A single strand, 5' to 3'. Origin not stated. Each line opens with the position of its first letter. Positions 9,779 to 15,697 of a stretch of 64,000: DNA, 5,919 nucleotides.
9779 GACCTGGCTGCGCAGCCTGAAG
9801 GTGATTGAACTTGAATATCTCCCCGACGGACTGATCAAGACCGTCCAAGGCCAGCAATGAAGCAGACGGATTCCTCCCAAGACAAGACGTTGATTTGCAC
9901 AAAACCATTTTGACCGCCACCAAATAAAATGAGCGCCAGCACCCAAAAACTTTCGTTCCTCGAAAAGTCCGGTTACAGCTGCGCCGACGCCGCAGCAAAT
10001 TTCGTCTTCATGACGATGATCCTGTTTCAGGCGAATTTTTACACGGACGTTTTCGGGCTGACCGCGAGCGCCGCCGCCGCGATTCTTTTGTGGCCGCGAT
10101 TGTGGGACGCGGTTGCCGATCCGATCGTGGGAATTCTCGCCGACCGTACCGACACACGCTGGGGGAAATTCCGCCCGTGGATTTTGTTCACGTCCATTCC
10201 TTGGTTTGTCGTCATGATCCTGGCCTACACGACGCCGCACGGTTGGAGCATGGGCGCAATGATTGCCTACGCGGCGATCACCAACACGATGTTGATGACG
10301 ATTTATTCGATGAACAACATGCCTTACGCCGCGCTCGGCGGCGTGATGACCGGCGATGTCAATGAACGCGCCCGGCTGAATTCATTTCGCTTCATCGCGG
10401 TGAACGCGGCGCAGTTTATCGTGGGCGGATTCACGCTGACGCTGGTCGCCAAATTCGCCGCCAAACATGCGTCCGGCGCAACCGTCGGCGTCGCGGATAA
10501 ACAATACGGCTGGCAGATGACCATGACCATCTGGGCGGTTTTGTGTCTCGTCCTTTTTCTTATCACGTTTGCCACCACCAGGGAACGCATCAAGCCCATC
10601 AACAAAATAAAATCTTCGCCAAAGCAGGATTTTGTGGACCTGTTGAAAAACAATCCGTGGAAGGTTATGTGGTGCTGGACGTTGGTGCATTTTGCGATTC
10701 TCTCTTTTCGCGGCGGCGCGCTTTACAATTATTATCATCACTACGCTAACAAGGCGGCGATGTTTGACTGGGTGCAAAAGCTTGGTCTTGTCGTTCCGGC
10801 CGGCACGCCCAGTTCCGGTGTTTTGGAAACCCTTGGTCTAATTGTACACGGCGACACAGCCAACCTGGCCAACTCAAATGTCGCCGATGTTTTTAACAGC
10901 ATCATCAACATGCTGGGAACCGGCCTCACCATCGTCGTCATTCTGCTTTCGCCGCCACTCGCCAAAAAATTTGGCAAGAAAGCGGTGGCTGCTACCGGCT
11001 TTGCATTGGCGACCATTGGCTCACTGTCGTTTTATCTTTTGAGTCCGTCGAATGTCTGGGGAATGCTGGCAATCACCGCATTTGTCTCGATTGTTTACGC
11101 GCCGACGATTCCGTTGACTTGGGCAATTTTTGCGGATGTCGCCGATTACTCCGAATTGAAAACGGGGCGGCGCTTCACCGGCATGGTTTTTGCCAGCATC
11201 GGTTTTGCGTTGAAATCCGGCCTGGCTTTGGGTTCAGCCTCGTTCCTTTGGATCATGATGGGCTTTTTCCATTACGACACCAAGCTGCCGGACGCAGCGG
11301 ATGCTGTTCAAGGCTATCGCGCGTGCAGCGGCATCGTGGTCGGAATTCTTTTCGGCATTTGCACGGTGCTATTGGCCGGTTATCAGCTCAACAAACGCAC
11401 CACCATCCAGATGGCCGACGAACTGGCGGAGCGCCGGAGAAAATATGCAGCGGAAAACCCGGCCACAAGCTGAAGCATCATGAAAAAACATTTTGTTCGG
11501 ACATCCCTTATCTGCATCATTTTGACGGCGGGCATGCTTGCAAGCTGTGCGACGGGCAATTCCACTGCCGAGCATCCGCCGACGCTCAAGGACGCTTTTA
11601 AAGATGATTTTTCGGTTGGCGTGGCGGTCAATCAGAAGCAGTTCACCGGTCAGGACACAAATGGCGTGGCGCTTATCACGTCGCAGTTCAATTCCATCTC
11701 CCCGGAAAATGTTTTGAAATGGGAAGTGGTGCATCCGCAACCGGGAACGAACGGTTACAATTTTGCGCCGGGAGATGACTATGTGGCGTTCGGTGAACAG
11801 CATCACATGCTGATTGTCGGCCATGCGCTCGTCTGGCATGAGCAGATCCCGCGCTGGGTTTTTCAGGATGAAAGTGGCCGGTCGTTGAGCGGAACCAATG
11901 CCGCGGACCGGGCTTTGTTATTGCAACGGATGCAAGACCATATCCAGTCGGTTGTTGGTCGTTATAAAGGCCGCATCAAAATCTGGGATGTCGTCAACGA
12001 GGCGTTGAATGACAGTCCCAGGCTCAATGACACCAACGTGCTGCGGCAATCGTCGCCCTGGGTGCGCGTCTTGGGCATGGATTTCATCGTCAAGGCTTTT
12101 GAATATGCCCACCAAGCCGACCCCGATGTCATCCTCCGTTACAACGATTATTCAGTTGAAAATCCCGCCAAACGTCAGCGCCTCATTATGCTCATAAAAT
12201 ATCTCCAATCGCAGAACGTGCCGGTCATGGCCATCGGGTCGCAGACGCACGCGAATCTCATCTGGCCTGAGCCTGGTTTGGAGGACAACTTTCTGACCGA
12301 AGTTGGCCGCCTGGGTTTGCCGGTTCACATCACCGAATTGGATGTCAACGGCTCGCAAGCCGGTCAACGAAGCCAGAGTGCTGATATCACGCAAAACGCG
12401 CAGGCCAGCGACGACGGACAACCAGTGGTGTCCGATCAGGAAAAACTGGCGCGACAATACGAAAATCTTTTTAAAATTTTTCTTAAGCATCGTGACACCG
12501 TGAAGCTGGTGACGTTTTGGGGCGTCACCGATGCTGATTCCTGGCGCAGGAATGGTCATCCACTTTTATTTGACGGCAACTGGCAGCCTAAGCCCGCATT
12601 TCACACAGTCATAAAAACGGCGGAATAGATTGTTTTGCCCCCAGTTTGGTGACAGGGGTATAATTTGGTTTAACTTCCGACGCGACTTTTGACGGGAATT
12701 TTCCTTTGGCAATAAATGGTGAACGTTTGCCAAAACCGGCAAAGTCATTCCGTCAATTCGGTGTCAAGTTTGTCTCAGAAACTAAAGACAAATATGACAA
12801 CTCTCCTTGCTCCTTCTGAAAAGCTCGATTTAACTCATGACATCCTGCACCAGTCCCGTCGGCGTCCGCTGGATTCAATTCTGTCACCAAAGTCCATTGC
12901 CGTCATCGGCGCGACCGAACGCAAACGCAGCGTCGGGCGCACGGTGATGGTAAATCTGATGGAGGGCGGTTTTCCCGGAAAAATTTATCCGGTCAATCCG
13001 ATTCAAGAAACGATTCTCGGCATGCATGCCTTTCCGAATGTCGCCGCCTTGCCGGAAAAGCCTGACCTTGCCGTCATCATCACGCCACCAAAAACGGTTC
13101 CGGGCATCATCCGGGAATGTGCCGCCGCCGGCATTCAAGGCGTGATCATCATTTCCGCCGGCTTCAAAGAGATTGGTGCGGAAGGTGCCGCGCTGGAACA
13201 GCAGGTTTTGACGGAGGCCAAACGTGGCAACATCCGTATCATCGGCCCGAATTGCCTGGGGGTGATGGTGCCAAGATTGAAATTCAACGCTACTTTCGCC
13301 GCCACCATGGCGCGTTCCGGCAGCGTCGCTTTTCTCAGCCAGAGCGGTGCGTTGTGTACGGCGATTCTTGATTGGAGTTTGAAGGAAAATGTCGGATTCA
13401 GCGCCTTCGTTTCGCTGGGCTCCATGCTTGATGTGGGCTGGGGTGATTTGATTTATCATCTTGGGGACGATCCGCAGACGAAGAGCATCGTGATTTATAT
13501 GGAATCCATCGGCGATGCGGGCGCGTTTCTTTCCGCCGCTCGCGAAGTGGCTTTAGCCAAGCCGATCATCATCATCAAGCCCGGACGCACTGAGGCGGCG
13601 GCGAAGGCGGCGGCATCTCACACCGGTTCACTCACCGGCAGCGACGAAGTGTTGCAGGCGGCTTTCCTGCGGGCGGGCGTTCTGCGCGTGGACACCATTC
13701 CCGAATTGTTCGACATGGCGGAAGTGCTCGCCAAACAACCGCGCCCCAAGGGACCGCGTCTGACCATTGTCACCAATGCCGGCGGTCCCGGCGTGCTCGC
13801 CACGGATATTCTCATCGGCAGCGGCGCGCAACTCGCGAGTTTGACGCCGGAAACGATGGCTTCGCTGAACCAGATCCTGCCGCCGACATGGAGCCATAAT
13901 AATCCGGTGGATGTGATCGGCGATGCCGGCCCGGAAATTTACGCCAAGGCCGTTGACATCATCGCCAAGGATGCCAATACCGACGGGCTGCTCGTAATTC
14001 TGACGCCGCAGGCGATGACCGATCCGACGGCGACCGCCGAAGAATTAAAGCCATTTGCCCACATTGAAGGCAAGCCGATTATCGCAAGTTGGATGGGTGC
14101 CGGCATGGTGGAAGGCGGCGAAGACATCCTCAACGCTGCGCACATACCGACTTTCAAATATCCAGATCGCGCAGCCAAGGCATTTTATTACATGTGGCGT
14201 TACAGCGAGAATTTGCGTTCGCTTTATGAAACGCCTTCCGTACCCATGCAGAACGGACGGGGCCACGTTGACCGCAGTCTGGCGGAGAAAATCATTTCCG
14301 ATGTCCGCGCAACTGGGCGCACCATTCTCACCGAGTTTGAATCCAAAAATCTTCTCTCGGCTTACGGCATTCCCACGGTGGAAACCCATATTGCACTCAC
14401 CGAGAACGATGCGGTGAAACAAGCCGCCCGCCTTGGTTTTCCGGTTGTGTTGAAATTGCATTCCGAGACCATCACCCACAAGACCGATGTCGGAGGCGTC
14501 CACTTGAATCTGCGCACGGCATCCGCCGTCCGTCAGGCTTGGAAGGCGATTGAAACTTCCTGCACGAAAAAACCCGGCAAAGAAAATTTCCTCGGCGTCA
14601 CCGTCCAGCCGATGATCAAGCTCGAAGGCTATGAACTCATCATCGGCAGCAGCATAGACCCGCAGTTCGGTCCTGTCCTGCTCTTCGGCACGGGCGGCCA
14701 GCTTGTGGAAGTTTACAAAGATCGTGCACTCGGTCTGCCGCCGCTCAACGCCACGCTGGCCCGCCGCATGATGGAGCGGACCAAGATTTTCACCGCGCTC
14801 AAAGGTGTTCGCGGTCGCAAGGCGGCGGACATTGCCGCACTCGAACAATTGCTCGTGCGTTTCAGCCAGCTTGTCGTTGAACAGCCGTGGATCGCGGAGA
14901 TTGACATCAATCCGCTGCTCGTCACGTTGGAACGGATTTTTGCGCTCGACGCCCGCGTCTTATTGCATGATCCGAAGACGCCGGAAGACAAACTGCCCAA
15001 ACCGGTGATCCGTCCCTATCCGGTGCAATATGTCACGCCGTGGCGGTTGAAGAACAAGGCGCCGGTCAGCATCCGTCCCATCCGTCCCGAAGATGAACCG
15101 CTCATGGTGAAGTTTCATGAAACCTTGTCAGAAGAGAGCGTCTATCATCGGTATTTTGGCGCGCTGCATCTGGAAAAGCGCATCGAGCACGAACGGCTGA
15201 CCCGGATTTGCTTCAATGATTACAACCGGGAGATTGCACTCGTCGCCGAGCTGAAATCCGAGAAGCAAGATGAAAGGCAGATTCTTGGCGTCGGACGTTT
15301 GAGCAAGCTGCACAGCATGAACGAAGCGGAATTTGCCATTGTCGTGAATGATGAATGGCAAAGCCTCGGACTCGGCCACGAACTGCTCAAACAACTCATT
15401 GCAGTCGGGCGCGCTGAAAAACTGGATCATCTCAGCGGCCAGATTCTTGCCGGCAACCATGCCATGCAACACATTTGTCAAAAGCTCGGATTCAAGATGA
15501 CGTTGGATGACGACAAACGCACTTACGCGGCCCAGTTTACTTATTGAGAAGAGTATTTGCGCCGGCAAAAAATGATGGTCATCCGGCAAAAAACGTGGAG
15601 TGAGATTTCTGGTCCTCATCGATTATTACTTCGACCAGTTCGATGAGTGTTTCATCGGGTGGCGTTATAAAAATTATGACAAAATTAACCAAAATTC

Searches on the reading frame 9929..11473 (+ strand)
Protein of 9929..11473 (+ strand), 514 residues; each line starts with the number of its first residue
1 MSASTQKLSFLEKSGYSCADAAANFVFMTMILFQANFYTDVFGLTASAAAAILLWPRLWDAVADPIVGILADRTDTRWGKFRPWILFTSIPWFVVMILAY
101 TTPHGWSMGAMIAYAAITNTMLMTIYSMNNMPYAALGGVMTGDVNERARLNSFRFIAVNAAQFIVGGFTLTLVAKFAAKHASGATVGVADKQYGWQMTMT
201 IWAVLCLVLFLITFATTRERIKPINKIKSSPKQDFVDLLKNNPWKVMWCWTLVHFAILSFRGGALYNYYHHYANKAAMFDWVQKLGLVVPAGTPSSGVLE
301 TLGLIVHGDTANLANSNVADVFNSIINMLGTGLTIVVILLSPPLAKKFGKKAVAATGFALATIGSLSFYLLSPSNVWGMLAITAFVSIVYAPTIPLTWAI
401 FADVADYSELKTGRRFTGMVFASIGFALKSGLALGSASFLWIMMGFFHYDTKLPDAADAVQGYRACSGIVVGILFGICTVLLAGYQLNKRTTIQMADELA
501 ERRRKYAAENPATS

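Call 70: search_protein_families(library=pfam, max_evalue=0.00001, proteins=[window:9929-11473:+])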
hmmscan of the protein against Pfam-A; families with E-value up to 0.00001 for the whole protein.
window:9929-11473:+ (514 aa): 2 families
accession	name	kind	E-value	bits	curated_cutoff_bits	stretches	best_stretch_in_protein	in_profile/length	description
PF13347.12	MFS_2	-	2.7e-67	227.6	27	2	15-286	1-268/427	MFS/sugar transport protein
PF07690.21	MFS_1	-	4.6e-09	36.1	33.4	1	146-435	118-346/347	Major Facilitator Superfamily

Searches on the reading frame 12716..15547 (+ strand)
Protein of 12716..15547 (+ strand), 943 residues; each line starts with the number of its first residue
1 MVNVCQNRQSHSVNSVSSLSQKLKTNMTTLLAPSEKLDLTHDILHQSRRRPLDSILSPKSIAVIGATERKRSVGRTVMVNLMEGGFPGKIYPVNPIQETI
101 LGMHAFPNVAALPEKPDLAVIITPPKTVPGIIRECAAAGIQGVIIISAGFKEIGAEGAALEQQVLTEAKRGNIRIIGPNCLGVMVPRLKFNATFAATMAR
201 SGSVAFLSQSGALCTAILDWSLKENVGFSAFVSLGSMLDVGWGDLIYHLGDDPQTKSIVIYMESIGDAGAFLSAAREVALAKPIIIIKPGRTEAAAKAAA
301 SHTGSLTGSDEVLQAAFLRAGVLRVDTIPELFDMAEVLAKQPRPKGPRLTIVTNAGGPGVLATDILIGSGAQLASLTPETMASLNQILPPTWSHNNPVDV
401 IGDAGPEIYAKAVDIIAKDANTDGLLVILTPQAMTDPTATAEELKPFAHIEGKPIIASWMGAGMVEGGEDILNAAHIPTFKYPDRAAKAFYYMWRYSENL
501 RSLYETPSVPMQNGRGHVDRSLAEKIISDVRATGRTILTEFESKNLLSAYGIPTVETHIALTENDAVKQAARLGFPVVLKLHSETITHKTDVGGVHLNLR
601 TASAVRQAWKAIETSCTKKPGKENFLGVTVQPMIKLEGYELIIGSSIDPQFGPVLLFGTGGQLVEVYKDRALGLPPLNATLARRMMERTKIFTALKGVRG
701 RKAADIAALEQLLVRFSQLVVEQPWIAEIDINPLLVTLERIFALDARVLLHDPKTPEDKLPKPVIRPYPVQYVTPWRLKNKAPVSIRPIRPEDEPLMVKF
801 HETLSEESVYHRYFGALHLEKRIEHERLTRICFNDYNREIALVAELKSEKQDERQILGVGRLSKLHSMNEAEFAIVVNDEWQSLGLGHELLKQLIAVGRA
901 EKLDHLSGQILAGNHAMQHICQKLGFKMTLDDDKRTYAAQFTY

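Call 70: search_protein_families(library=pfam, max_evalue=0.00001, proteins=[window:12716-15547:+])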
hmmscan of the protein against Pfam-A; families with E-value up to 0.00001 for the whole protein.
window:12716-15547:+ (943 aa): 7 families
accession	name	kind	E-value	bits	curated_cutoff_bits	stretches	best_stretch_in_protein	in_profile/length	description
PF13549.11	ATP-grasp_5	-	3.4e-87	291.9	27.6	1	530-749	2-220/221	ATP-grasp domain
PF13607.11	Succ_CoA_lig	-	1.1e-54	184.3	27.4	1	202-338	2-138/138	Succinyl-CoA ligase like flavodoxin domain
PF13380.12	CoA_binding_2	-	4e-26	92.2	22.8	1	59-185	1-115/116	CoA binding domain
PF02629.25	CoA_binding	-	2.1e-13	51.3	22.3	1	58-149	3-97/97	CoA binding domain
PF13302.13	Acetyltransf_3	-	1.6e-12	48.7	25.4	1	786-927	4-138/138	Acetyltransferase (GNAT) domain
PF19045.5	Ligase_CoA_2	-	4e-11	43.6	23.7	1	350-485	2-142/162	Ligase-CoA domain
PF00583.31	Acetyltransf_1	-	6e-07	30.2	20.7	1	824-926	15-116/116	Acetyltransferase (GNAT) family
